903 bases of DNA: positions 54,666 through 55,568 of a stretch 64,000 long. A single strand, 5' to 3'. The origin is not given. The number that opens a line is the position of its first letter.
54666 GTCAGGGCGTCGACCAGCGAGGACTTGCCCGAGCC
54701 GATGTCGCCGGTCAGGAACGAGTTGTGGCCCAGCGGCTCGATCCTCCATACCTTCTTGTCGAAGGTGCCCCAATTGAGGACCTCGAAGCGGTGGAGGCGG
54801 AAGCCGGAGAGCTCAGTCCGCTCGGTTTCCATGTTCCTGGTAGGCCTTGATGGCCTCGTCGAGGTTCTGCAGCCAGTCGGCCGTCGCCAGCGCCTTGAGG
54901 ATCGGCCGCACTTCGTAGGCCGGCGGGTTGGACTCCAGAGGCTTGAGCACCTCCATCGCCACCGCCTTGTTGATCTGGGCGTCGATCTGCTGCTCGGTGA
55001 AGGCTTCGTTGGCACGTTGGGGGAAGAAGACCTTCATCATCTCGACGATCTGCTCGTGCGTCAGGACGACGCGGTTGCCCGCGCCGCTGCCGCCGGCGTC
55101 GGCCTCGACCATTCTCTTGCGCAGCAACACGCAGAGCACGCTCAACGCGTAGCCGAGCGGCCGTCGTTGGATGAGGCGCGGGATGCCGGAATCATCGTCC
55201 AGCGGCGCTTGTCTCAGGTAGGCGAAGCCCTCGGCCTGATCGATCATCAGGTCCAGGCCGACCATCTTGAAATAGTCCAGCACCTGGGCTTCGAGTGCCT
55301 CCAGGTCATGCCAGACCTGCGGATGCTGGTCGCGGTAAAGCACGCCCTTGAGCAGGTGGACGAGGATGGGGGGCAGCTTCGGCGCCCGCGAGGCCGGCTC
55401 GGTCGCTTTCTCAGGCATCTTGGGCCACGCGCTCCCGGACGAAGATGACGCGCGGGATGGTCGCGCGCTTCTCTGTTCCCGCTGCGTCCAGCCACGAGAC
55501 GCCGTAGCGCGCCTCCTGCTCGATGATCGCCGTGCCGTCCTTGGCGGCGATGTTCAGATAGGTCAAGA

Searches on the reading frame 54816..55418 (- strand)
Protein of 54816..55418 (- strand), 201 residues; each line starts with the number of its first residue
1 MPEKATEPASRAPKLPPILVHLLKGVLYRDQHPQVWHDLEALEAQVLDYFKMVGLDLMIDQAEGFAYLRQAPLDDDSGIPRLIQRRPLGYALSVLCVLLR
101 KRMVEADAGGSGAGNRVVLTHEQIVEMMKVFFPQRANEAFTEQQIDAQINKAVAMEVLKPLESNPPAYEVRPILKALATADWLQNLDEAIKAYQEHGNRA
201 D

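Call 79: search_protein_families(library=padloc, proteins=[window:54816-55418:-], max_evalue=0.001)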
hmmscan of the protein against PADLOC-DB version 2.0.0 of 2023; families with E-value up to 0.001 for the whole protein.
window:54816-55418:- (201 aa): 15 families
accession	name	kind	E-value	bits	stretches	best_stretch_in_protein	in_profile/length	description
PDLC00474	JetB1|JetB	-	8e-65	216.5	1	7-197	6-196/207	DUF4194 domain; MukE-like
PDLC00487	JetB1|JetB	-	1.4e-64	215.6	1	11-198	7-193/195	DUF4194 domain; MukE-like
PDLC00468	JetB1|JetB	-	2.7e-44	149.2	1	19-197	11-188/192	DUF4194 domain; MukE-like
PDLC00477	JetB1|JetB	-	2.6e-36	123.6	1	18-195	10-187/189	DUF4194 domain; MukE-like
PDLC00501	JetB1|JetB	-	1.3e-31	107.9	1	18-196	45-220/234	DUF4194 domain; MukE-like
PDLC00481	JetB1|JetB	-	6.7e-24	82.6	1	18-195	32-205/217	DUF4194 domain; MukE-like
PDLC00485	JetB1|JetB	-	3.8e-22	76.8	1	18-198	33-209/231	DUF4194 domain; MukE-like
PDLC00472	JetB1|JetB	-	2.3e-17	60.8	1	28-198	61-225/238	DUF4194 domain; MukE-like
PDLC00499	JetB1|JetB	-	7e-14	50.1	1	18-188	71-245/266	DUF4194 domain; MukE-like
PDLC00497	JetB1|JetB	-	1.5e-12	45.7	1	19-194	51-224/251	DUF4194 domain; MukE-like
PDLC00495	JetB1|JetB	-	9.8e-12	43.3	1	26-187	72-228/328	DUF4194 domain; MukE-like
PDLC00473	JetB1|JetB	-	6.1e-11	40.2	1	18-197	42-217/230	DUF4194 domain; MukE-like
PDLC00496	JetB1|JetB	-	1.2e-09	36.3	1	19-196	69-245/321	DUF4194 domain; MukE-like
PDLC00480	JetB1|JetB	-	5.6e-08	30.5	1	22-195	57-233/247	DUF4194 domain; MukE-like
PDLC00488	JetB1|JetB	-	0.00089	16.6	1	28-197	84-247/285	DUF4194 domain; MukE-like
